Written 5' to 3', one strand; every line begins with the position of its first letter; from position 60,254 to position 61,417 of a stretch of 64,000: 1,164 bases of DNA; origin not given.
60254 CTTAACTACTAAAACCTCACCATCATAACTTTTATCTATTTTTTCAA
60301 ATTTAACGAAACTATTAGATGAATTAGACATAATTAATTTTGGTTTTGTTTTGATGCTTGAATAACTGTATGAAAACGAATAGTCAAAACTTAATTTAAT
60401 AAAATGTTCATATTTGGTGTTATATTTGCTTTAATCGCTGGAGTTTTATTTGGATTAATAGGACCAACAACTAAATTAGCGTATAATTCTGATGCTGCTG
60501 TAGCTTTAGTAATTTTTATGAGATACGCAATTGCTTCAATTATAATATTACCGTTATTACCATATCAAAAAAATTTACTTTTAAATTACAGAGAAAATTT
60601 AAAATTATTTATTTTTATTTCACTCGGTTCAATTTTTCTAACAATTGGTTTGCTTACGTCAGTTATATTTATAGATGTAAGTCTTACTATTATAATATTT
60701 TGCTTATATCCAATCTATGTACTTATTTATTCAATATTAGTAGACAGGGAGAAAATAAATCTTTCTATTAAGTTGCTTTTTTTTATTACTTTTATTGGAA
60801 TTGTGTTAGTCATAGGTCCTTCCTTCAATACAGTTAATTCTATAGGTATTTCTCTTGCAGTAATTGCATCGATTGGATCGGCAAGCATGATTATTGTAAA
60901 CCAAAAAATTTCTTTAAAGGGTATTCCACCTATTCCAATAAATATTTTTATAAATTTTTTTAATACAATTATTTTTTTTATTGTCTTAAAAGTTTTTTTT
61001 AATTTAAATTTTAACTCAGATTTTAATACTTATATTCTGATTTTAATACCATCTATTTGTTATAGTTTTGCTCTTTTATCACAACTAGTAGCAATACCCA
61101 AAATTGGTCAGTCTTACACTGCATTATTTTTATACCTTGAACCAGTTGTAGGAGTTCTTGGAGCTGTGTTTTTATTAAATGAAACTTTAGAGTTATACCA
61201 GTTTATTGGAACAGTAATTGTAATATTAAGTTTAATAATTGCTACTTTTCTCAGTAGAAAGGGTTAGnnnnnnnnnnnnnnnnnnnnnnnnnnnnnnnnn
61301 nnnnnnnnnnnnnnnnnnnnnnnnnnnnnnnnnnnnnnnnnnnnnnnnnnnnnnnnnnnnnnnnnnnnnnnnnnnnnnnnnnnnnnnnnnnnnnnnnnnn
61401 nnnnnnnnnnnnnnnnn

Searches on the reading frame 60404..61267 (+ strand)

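Call 20: search_protein_families(library=pfam, max_evalue=0.00001, proteins=[window:60404-61267:+])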
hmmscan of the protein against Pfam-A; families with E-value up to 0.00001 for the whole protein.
window:60404-61267:+ (287 aa): 1 family
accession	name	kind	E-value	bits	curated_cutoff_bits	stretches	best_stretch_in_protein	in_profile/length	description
PF00892.27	EamA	-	2.2e-24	86.7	28.2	2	147-281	2-134/135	EamA-like transporter family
